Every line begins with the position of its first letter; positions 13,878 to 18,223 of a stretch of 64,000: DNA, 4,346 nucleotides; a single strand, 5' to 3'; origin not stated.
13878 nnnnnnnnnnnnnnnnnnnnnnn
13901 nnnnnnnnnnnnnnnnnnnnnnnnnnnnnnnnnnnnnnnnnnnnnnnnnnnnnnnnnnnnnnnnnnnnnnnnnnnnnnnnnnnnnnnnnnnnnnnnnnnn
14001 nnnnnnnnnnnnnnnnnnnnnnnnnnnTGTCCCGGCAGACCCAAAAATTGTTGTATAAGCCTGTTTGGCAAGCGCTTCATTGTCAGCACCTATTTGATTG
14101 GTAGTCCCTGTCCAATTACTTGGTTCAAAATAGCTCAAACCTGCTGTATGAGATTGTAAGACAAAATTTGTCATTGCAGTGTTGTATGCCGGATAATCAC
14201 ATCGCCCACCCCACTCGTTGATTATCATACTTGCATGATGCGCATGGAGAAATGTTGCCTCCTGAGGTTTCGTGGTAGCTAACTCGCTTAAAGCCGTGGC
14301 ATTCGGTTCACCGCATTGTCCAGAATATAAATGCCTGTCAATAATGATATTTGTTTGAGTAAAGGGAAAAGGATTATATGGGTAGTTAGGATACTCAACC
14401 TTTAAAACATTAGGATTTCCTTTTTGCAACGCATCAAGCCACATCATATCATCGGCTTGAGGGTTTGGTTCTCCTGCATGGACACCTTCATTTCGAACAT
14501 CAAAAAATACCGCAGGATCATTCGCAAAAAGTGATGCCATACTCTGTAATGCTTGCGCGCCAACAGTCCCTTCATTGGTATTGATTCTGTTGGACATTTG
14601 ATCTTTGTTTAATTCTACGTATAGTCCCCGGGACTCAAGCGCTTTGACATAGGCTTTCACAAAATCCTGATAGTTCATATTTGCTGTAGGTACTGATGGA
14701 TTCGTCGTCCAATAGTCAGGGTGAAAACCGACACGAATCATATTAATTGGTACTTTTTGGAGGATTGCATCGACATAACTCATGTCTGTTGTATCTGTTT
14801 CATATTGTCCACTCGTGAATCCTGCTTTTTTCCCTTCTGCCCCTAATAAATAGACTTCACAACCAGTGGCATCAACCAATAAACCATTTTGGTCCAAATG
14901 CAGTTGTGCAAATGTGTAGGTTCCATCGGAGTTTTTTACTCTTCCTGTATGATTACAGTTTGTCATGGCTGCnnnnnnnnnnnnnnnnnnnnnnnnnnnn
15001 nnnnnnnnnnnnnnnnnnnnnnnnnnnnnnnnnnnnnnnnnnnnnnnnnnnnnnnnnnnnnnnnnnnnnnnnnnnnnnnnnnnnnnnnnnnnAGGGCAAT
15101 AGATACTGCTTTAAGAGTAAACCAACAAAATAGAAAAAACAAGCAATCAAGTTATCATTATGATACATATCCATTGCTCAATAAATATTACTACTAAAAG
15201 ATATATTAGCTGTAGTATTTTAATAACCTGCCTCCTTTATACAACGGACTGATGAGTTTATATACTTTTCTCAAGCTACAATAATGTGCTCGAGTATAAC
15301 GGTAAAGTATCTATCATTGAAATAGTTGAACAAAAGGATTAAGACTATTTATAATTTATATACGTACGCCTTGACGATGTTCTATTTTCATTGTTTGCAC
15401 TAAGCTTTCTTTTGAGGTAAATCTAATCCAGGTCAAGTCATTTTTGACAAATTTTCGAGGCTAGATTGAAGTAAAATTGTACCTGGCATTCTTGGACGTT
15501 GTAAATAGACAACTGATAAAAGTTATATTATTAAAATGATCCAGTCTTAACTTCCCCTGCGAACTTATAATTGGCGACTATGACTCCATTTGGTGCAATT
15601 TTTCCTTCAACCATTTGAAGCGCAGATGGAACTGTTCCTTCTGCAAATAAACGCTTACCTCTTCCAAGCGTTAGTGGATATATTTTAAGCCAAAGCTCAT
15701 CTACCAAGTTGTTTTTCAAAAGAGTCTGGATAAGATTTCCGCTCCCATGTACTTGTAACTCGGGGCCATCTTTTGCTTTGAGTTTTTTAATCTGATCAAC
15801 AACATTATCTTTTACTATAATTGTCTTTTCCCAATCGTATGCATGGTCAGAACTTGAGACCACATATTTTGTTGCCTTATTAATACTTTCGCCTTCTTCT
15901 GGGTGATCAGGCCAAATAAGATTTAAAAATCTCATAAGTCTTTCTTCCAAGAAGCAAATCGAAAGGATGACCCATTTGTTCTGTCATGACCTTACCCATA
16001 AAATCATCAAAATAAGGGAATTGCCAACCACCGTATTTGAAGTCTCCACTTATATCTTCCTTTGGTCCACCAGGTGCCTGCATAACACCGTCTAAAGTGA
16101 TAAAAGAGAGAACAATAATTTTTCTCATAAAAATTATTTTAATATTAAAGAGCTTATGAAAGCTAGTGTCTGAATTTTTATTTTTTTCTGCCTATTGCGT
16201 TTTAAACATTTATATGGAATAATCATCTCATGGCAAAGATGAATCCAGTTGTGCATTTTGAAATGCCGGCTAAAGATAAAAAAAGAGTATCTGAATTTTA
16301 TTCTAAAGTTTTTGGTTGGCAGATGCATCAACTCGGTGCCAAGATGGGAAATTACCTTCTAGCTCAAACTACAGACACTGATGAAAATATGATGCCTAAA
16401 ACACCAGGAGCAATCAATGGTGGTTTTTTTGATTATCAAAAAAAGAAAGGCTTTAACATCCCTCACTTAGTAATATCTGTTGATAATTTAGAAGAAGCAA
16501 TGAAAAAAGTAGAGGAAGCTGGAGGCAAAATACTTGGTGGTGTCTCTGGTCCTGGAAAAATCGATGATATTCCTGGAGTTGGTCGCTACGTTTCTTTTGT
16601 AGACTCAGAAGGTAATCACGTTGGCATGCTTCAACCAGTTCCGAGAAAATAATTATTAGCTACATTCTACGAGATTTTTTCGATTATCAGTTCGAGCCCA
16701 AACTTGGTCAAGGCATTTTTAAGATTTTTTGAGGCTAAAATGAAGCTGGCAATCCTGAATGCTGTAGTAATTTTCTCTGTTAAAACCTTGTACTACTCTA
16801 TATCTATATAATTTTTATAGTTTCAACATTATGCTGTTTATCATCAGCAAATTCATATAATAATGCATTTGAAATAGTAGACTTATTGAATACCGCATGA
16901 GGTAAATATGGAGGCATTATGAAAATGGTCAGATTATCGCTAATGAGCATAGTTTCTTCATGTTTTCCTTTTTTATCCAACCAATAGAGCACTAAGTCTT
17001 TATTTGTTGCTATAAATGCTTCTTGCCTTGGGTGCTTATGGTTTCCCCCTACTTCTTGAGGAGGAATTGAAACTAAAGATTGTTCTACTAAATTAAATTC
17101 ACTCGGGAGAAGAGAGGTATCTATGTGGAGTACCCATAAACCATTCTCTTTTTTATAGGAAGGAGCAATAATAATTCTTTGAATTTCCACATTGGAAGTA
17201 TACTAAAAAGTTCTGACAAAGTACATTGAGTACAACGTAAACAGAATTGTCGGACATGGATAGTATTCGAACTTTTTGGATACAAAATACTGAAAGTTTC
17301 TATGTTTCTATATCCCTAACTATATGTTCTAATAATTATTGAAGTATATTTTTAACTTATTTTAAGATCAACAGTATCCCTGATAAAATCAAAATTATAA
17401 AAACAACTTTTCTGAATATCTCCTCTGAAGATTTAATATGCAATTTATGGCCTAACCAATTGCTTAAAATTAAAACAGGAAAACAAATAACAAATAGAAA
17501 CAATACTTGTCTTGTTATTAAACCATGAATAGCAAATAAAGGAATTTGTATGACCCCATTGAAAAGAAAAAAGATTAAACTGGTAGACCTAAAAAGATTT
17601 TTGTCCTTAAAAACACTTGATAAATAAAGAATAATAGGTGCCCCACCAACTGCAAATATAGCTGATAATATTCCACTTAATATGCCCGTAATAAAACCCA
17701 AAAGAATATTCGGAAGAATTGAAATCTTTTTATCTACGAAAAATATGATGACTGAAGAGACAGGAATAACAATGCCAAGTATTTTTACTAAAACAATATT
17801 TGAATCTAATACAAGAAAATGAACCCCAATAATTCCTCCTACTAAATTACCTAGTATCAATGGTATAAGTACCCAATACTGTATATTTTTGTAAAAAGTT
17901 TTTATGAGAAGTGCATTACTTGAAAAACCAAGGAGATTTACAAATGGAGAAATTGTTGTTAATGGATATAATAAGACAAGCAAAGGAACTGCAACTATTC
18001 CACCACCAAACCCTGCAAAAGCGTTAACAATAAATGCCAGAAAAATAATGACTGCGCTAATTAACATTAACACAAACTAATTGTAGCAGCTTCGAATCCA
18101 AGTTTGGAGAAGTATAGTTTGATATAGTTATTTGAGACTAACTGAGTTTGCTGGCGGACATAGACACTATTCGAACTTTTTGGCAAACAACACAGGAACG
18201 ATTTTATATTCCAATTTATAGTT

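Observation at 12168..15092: Giant secreted chimera: GH5-like glycosidase + dockerin-type repeats + PLC/AcpA-family phosphoesterase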

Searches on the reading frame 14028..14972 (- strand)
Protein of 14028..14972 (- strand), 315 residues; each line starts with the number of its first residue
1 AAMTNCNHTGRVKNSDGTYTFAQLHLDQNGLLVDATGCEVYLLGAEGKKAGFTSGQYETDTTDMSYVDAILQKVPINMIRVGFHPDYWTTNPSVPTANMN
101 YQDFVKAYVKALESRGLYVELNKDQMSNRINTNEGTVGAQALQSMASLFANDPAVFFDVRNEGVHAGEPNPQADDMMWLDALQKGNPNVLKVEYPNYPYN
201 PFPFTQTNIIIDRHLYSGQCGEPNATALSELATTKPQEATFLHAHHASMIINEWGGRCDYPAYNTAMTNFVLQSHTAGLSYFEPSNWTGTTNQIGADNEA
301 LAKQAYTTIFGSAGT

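Call 25: search_solved_structures(query=A2, max_evalue=1, show_alignments=2)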
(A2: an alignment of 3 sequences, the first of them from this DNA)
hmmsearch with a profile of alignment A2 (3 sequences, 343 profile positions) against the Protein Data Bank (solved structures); distinct sequences matched with E-value up to 1: 15.
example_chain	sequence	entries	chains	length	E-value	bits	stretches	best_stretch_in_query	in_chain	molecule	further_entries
5ihs_A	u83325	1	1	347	5.8e-06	28.8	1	156-288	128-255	Endoglucanase, glycoside hydrolase family 5 protein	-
1lf1_A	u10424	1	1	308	0.00029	23.2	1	160-286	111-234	Cel5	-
3pzt_A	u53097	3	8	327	0.00051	22.4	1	165-283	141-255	Endoglucanase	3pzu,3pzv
6gjf_A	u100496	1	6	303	0.00061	22.1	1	159-283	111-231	ENDOGLUCANASE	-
1a3h_A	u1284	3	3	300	0.00097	21.5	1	160-286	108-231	ENDOGLUCANASE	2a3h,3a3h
1h11_A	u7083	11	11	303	0.00099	21.5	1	160-286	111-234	ENDOGLUCANASE 5A | ENDOGLUCANASE B | PROTEIN (ENDOGLUCANASE)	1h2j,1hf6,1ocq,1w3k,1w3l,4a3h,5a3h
1h5v_A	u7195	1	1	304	0.001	21.4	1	160-286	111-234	ENDOGLUCANASE 5A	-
1e5j_A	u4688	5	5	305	0.001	21.4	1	160-286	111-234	ENDOGLUCANASE 5A | ENDOGLUCANASE B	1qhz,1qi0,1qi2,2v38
6sao_A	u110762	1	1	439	0.0013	21.1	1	80-161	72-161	amylase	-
1egz_A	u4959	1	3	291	0.0016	20.7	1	162-303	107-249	ENDOGLUCANASE Z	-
9wcc_A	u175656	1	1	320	0.029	16.6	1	159-283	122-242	AABGIC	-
8zvk_A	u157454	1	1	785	0.14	14.3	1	159-283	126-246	AaBgIC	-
4xzw_A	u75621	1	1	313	0.19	13.9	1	160-282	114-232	endo-glucanase chimera C10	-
4xzb_A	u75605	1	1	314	0.39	12.9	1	160-259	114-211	CelA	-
5fip_A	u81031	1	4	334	0.48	12.6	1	166-283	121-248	GH5 CELLULASE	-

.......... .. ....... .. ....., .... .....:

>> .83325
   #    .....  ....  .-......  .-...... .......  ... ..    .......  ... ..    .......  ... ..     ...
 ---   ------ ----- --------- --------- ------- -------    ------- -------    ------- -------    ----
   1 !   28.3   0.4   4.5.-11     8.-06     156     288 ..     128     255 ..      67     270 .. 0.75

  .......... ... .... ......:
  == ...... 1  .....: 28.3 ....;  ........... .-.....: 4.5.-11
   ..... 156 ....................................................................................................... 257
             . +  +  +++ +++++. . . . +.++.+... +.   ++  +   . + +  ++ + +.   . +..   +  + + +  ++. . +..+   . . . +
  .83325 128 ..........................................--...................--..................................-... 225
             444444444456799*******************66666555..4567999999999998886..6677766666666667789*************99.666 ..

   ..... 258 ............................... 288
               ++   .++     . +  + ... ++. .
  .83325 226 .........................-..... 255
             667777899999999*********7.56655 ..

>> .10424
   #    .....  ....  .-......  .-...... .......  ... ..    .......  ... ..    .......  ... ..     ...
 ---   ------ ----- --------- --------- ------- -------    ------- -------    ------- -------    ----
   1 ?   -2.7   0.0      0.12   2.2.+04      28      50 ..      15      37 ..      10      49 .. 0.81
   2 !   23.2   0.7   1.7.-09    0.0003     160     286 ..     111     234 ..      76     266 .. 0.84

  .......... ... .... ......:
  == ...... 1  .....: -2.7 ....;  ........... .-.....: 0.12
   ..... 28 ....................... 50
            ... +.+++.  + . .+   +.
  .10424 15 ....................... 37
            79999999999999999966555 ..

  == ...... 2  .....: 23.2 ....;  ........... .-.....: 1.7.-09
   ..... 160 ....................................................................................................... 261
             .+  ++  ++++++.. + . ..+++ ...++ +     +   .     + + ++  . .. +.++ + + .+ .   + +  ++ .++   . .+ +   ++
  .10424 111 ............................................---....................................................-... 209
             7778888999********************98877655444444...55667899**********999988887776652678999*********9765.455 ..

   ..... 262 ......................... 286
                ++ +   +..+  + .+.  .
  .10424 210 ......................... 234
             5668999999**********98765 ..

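Call 42: find_homologous_proteins(query=window:14028-14972:-, max_evalue=0.001)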
Query seq(315 aa) (315 aa): 4 proteins with E <= 0.001 among 1236 candidates.
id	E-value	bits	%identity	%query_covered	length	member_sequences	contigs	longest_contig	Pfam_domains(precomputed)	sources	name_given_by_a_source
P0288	3.2e-81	291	48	98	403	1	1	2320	PF00150.25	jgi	jgi:hypothetical protein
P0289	1.9e-72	263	46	98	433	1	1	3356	PF00150.25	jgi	jgi:hypothetical protein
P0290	8.4e-35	139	30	97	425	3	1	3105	PF00150.25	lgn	-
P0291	3.6e-33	134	32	97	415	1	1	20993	PF00150.25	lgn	-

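Call 50: predict_structure(alignment_id=A3)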
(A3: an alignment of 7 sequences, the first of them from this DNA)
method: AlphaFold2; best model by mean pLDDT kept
length: 315 residues; sequences in the alignment: 7
mean_pLDDT: 71.0   pTM: 0.78
mean pLDDT of the five models: 71.0, 69.9, 69.6, 65.2, 54.0
residues with pLDDT >= 90: 75; 70-90: 101; 50-70: 72; < 50: 67
segments of 3 or more residues with pLDDT < 50: 1-3, 126-132, 198-201, 224-249, 251-253, 275-284, 289-294, 309-315
pLDDT, mean of each block of 10 residues (from residue 1): 63 93 85 84 79 79 85 80 88 93 95 94 62 70 95 90 63 84 93 64 72 62 48 36 40 52 62 47 48 51 56 43
secondary structure, 60 per line:
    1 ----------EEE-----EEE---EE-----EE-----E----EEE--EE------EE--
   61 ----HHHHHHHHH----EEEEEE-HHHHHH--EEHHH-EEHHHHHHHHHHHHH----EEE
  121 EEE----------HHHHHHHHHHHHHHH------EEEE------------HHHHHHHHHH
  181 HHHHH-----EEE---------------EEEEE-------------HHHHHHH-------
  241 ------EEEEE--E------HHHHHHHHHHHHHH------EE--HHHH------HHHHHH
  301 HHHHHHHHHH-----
elements in order: E11-13 E19-21 E44-46 H65-73 E78-83 H85-90 H101-113 E118-123 H134-148 E155-158 H171-185 E191-193 E209-213 H227-233 E247-251 H261-274 H285-288 H295-310

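Call 53: fold_search(model_id=the predicted structure, library=pdb)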
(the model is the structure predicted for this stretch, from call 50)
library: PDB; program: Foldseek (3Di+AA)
matches with E <= 10: 1631; with E <= 0.001: 316
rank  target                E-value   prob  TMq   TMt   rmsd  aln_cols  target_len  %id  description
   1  8fc0_H                1.9e-11  1.00  0.64  0.58   6.5       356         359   15  Crystal structure of a metagenome-derived GH5 endo-beta-1,4-glucanase (released 2023-03-15)
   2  1a3h                  4.3e-10  1.00  0.59  0.61   5.4       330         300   15  ENDOGLUCANASE CEL5A FROM BACILLUS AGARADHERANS AT 1.6A RESOLUTION (released 1999-03-16)
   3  6gjf_A                5.2e-10  1.00  0.60  0.62   6.0       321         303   20  Ancestral endocellulase Cel5A (released 2019-06-12)
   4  1h5v_A                2.4e-09  1.00  0.57  0.60   5.8       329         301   14  Thiopentasaccharide complex of the endoglucanase Cel5A from Bacillus agaradharens at 1.1 A resolution in the tetragona (released 2002-05-23)
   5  3qhm_A                4.3e-09  1.00  0.62  0.53   6.3       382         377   13  Crystal analysis of the complex structure, E342A-cellotetraose, of endocellulase from pyrococcus horikoshii (released 2012-02-01)
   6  1qhz                  4.3e-09  1.00  0.57  0.59   5.8       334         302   15  NATIVE TETRAGONAL STRUCTURE OF THE ENDOGLUCANASE CEL5A FROM BACILLUS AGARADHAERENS (released 2000-06-07)
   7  2osy_A                7.4e-09  1.00  0.56  0.42   6.5       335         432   16  Endo-glycoceramidase II from Rhodococcus sp.: Lactosyl-Enzyme Intermediate (released 2007-02-27)
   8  8zvk                  8.3e-09  1.00  0.60  0.62   5.2       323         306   15  Crystal structure of the GH5 domain from a processive endoglucanase of Acetivibrio alkalicellulosi (released 2025-05-28)
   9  5ccu_B                8.3e-09  1.00  0.58  0.44   6.4       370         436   16  Crystal structure of endoglycoceramidase I from Rhodococ-cus equi (released 2015-09-02)
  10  2oym_B                9.4e-09  1.00  0.56  0.43   5.9       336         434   16  Endo-glycoceramidase II from Rhodococcus sp.: five-membered iminocyclitol complex (released 2007-03-06)
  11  3pzu_A                9.4e-09  1.00  0.55  0.58   6.5       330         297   17  P212121 crystal form of the endo-1,4-beta-glucanase from Bacillus subtilis 168 (released 2011-09-14)
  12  2osy_B                1.1e-08  1.00  0.59  0.45   5.9       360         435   15  Endo-glycoceramidase II from Rhodococcus sp.: Lactosyl-Enzyme Intermediate (released 2007-02-27)
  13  8bn7_AAA              1.2e-08  1.00  0.59  0.56   6.4       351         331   11  CjCel5C endo-glucanase (released 2023-11-22)
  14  2osw_A                1.4e-08  1.00  0.59  0.44   6.0       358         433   16  Endo-glycoceramidase II from Rhodococcus sp. (released 2007-02-27)
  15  2oyk_A                1.5e-08  1.00  0.57  0.43   5.9       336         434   16  Endo-glycoceramidase II from Rhodococcus sp.: cellobiose-like isofagomine complex (released 2007-03-06)
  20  1lf1                  2.3e-08  1.00  0.54  0.57   6.0       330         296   15  Crystal Structure of Cel5 from Alkalophilic Bacillus sp. (released 2002-07-03)
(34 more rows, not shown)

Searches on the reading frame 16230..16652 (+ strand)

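Call 60: search_protein_families(library=pfam, proteins=[window:16230-16652:+], max_evalue=0.001)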
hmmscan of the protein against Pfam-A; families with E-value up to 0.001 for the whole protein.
window:16230-16652:+ (140 aa): 3 families
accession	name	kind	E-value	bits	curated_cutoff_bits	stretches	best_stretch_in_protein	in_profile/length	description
PF00903.31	Glyoxalase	-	9.7e-08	32.9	20.6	1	8-104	3-98/121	Glyoxalase/Bleomycin resistance protein/Dioxygenase superfamily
PF18029.7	Glyoxalase_6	-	4.9e-06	27.6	23.6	1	14-129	6-101/106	Glyoxalase-like domain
PF22677.2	Ble-like_N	-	0.00013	22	24.5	1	7-42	2-35/41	Bleomycin resistance protein-like N-terminal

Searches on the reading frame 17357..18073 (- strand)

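Call 60: search_protein_families(library=pfam, proteins=[window:17357-18073:-], max_evalue=0.001)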
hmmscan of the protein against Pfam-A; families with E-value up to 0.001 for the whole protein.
window:17357-18073:- (238 aa): 1 family
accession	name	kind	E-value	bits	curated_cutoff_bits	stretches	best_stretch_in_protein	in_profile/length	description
PF01925.25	TauE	-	2.5e-26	93.2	32.6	1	7-234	2-236/237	Sulfite exporter TauE/SafE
